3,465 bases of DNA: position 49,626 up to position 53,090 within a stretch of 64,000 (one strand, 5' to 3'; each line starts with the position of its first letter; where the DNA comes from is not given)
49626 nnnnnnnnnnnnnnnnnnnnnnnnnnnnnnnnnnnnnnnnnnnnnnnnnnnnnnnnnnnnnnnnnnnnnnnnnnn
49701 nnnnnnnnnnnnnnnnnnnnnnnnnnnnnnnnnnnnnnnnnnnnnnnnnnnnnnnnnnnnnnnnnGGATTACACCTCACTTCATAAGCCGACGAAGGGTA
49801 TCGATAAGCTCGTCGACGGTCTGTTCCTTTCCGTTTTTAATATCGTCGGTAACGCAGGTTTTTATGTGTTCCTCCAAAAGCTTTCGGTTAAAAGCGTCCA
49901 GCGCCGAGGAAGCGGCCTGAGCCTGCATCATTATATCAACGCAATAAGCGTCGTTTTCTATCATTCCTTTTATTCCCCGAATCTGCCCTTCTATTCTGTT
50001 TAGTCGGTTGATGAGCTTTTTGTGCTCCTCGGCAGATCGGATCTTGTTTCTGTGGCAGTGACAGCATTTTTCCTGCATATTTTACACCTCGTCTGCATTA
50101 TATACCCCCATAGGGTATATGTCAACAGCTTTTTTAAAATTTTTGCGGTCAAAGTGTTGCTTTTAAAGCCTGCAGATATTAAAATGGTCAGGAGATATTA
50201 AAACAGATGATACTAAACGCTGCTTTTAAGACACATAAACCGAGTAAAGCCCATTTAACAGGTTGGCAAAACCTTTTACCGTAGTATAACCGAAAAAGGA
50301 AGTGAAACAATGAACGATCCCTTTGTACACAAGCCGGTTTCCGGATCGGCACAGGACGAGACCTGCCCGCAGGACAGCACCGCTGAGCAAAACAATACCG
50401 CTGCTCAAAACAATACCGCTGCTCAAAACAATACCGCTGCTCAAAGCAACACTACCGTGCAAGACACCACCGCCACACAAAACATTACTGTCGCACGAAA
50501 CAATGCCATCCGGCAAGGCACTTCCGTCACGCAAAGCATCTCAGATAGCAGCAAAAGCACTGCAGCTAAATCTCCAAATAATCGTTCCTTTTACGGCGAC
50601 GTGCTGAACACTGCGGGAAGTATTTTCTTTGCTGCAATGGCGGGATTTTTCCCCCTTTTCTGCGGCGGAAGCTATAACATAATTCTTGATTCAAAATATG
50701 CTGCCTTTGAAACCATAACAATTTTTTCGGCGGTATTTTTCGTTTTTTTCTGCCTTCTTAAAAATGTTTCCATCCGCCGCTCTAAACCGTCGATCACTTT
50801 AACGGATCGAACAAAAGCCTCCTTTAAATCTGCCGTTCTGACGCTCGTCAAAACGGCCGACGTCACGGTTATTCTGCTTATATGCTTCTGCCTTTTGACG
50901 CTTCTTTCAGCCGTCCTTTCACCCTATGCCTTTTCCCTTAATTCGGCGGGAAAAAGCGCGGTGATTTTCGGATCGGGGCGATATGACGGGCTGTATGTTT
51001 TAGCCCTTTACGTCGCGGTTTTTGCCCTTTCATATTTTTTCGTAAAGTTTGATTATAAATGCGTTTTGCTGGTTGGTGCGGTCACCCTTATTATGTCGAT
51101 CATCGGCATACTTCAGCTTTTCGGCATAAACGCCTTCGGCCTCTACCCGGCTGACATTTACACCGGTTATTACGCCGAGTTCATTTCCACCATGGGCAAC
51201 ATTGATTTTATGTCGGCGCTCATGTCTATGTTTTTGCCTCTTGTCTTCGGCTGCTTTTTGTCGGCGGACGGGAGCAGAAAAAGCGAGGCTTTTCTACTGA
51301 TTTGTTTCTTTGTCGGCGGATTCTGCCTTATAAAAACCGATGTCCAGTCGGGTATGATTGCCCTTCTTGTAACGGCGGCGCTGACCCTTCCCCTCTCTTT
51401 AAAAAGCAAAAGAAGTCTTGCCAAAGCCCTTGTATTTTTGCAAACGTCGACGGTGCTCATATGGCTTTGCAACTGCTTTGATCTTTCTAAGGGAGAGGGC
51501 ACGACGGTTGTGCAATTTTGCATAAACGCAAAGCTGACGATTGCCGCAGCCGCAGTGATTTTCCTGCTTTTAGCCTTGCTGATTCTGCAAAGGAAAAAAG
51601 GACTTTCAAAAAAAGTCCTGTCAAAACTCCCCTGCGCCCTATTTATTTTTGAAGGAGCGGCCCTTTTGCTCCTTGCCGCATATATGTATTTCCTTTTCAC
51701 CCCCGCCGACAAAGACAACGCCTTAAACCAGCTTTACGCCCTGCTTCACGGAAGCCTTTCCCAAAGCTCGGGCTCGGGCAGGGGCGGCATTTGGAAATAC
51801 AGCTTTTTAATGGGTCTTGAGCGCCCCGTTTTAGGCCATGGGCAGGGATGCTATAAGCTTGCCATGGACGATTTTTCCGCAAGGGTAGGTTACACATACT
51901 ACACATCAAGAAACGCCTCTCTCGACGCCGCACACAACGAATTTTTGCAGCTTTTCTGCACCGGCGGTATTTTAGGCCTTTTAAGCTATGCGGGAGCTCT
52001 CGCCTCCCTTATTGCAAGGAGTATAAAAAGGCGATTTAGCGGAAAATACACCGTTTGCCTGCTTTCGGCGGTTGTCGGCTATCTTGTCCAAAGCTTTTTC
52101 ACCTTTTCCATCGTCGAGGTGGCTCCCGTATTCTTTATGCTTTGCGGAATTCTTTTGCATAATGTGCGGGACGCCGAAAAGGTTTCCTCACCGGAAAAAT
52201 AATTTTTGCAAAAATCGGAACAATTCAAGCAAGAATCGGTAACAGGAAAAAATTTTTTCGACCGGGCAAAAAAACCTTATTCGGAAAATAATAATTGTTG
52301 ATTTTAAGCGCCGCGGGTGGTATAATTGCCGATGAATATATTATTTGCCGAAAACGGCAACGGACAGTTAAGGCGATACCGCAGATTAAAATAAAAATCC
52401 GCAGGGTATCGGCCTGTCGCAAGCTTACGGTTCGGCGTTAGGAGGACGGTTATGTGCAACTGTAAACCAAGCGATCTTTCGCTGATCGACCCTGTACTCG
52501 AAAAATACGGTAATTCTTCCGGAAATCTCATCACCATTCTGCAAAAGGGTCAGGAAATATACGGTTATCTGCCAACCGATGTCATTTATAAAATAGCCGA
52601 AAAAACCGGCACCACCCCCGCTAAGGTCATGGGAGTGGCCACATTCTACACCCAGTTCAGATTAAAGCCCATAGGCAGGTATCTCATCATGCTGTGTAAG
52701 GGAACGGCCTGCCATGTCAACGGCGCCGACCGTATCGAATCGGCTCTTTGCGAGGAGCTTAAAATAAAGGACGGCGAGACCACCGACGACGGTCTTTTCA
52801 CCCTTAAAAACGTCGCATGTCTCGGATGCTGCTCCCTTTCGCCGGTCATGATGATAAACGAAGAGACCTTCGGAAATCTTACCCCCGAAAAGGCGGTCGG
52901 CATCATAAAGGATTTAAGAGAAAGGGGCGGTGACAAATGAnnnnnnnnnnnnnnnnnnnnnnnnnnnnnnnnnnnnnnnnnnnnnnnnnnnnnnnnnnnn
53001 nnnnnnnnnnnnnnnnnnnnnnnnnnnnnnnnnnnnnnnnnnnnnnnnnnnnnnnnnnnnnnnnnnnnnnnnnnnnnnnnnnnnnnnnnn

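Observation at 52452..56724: Three-gene NuoE-like / NuoF-like / (HydA-N-terminal Fe-S plus GltD-like) cluster resembling Sporomusa-type Nfn (StnABC) transhydrogenase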

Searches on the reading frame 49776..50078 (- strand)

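Call 56: search_protein_families(library=pfam, proteins=[window:49776-50078:-], max_evalue=0.000001)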
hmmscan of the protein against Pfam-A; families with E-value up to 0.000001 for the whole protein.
window:49776-50078:- (100 aa): 1 family
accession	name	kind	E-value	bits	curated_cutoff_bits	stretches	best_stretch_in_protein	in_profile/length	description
PF02583.22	Trns_repr_metal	-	7.2e-31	106.9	22.8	1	18-97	1-78/78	Metal-sensitive transcriptional repressor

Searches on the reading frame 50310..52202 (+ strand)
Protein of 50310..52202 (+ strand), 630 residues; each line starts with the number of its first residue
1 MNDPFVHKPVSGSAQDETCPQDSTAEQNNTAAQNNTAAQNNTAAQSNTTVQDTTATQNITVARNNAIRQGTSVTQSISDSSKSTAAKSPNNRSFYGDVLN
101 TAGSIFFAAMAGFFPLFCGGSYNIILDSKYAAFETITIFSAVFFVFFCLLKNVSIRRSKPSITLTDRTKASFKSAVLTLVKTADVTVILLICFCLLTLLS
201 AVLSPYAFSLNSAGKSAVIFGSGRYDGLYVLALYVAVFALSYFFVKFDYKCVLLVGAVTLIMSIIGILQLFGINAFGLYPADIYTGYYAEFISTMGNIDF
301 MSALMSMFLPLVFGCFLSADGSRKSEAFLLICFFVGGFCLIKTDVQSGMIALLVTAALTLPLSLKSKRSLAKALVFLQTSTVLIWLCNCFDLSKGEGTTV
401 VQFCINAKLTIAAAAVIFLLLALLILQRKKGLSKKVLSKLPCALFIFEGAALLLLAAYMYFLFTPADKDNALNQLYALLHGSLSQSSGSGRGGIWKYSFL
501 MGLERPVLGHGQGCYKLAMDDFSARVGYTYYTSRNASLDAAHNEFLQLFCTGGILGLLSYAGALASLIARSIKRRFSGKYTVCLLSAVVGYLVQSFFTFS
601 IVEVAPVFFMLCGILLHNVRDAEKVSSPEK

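Call 27: search_protein_families(library=pfam, proteins=[window:50310-52202:+], max_evalue=0.00001)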
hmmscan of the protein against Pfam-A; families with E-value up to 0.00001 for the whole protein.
window:50310-52202:+ (630 aa): 1 family
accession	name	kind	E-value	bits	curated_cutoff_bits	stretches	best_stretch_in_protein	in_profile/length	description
PF04932.20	Wzy_C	-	1.8e-15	57.5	31.7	1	409-560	17-148/149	O-Antigen ligase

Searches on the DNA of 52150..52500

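Call 44: search_rna_families(source=window, start=52150, end=52500, threshold=evalue, max_evalue=1)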
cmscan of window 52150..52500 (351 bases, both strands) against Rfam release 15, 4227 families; matches with E-value up to 1: 0.
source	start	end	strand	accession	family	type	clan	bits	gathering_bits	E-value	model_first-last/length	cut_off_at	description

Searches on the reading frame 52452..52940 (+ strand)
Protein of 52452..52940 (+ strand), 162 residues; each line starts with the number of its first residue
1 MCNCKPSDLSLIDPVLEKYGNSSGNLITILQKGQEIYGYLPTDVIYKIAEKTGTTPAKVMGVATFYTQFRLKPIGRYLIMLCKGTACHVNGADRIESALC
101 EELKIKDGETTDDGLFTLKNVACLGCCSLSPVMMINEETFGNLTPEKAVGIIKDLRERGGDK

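Call 3: search_protein_families(library=pfam, proteins=[window:52452-52940:+], max_evalue=0.01)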
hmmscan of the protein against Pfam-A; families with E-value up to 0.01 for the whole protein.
window:52452-52940:+ (162 aa): 1 family
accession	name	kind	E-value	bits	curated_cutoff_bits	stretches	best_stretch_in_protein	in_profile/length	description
PF01257.25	2Fe-2S_thioredx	-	8.4e-53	178.6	24.8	1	14-155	3-144/145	Thioredoxin-like [2Fe-2S] ferredoxin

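Call 4: search_protein_families(library=ncbifam, proteins=[window:52452-52940:+], max_evalue=0.001)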
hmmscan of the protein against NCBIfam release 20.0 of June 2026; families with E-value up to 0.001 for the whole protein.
window:52452-52940:+ (162 aa): 9 families
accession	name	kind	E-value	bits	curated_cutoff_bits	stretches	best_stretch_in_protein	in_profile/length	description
NF005722.0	PRK07539.1-2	equivalog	2.1e-45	154.6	141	1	15-154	16-155/157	NADH-quinone oxidoreductase subunit NuoE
TIGR01958.1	nuoE_fam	subfamily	8e-40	136.4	142.4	1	12-155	2-147/148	NADH-quinone oxidoreductase subunit NuoE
NF005747.0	PRK07571.1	equivalog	5.7e-38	130.3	224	1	10-157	23-170/173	bidirectional hydrogenase complex protein HoxE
NF005721.0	PRK07539.1-1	equivalog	6.9e-37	127.3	308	1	15-157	37-179/292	NADH-quinone oxidoreductase subunit NuoE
NF004638.0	PRK05988.1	equivalog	6.9e-36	123.4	198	1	8-156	10-158/159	formate dehydrogenase subunit gamma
NF005725.0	PRK07539.1-5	equivalog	3.3e-34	118.1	220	1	9-156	22-172/174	NADH-quinone oxidoreductase subunit NuoE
NF005723.0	PRK07539.1-3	equivalog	5.6e-27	94.5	226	1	10-154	8-155/158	NADH-quinone oxidoreductase subunit NuoE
NF005724.0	PRK07539.1-4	equivalog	3.1e-26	92.7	280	1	18-155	32-172/240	NADH-quinone oxidoreductase subunit NuoE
NF009040.0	PRK12373.1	equivalog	3.8e-23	82.8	514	1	20-156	33-170/400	NADH-quinone oxidoreductase subunit E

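Call 7: search_solved_structures(query=window:52452-52940:+, max_evalue=1e-10)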
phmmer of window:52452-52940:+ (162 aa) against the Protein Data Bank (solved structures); distinct sequences matched with E-value up to 1e-10: 53.
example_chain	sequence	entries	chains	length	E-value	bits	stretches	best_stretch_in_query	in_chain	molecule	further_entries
9bov_C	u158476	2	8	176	1.4e-64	220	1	7-158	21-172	NADH dehydrogenase (Ubiquinone), 24 kDa subunit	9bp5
8oh5_A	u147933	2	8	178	1.4e-55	190.7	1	7-158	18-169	NAD-dependent formate dehydrogenase gamma subunit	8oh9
8a6t_C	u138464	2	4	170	1.9e-48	167.6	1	4-155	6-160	Electron bifurcating hydrogenase subunit HydC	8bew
9n5u_C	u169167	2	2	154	3.1e-47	163.6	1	19-157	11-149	NfnC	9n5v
7p5h_C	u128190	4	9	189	5.4e-44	153.1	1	11-158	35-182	Fe-hydrogenase, subunit gamma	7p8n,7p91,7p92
7t2r_C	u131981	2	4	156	2e-38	135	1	15-152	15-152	NiFe hydrogenase subunit C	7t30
9mqx_C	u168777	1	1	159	1.8e-34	122.2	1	7-152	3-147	NADH:ubiquinone oxidoreductase 24 kD subunit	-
7q4v_C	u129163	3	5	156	4e-34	121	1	8-153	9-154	Iron hydrogenase HydC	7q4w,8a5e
9q8i_E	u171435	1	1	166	1.4e-29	106.2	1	18-148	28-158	NADH-quinone oxidoreductase subunit E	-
9ihp_E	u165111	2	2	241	2.9e-29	105.2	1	22-156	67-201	NUHM (24 kDa) subunit of mitochondrial NADH:ubiquinone oxidoreductase (Complex I)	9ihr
7p61_E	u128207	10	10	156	3e-29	105.2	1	18-148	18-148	NADH dehydrogenase I subunit E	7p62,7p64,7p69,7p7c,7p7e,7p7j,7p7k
7awt_E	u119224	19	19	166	3.7e-29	104.9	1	18-148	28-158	NADH-quinone oxidoreductase subunit E | NADH dehydrogenase I subunit E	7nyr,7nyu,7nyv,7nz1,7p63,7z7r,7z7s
6gcs_H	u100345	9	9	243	2.1e-28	102.4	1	6-156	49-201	24-KDA SUBUNIT (NUHM) | Subunit NUHM of NADH:Ubiquinone Oxidoreductase (Complex I)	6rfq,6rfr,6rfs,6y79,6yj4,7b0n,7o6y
7zd6_2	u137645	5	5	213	2.4e-28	102.2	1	6-156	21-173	NADH dehydrogenase [ubiquinone] flavoprotein 2, mitochondrial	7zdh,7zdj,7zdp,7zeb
9w2u_E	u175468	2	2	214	2.4e-28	102.2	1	6-156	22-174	NADH dehydrogenase [ubiquinone] flavoprotein 2, mitochondrial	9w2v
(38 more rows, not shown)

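Call 40: search_solved_structures(query=window:52452-52940:+, max_evalue=1e-40, show_alignments=4)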
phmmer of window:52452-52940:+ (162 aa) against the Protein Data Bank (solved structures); distinct sequences matched with E-value up to 1e-40: 5.
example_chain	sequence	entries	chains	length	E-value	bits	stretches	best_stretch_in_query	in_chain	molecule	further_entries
9bov_C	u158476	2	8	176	1.4e-64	220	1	7-158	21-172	NADH dehydrogenase (Ubiquinone), 24 kDa subunit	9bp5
8oh5_A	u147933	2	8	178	1.4e-55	190.7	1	7-158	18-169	NAD-dependent formate dehydrogenase gamma subunit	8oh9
8a6t_C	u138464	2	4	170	1.9e-48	167.6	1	4-155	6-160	Electron bifurcating hydrogenase subunit HydC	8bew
9n5u_C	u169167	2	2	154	3.1e-47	163.6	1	19-157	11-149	NfnC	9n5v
7p5h_C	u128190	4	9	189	5.4e-44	153.1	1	11-158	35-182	Fe-hydrogenase, subunit gamma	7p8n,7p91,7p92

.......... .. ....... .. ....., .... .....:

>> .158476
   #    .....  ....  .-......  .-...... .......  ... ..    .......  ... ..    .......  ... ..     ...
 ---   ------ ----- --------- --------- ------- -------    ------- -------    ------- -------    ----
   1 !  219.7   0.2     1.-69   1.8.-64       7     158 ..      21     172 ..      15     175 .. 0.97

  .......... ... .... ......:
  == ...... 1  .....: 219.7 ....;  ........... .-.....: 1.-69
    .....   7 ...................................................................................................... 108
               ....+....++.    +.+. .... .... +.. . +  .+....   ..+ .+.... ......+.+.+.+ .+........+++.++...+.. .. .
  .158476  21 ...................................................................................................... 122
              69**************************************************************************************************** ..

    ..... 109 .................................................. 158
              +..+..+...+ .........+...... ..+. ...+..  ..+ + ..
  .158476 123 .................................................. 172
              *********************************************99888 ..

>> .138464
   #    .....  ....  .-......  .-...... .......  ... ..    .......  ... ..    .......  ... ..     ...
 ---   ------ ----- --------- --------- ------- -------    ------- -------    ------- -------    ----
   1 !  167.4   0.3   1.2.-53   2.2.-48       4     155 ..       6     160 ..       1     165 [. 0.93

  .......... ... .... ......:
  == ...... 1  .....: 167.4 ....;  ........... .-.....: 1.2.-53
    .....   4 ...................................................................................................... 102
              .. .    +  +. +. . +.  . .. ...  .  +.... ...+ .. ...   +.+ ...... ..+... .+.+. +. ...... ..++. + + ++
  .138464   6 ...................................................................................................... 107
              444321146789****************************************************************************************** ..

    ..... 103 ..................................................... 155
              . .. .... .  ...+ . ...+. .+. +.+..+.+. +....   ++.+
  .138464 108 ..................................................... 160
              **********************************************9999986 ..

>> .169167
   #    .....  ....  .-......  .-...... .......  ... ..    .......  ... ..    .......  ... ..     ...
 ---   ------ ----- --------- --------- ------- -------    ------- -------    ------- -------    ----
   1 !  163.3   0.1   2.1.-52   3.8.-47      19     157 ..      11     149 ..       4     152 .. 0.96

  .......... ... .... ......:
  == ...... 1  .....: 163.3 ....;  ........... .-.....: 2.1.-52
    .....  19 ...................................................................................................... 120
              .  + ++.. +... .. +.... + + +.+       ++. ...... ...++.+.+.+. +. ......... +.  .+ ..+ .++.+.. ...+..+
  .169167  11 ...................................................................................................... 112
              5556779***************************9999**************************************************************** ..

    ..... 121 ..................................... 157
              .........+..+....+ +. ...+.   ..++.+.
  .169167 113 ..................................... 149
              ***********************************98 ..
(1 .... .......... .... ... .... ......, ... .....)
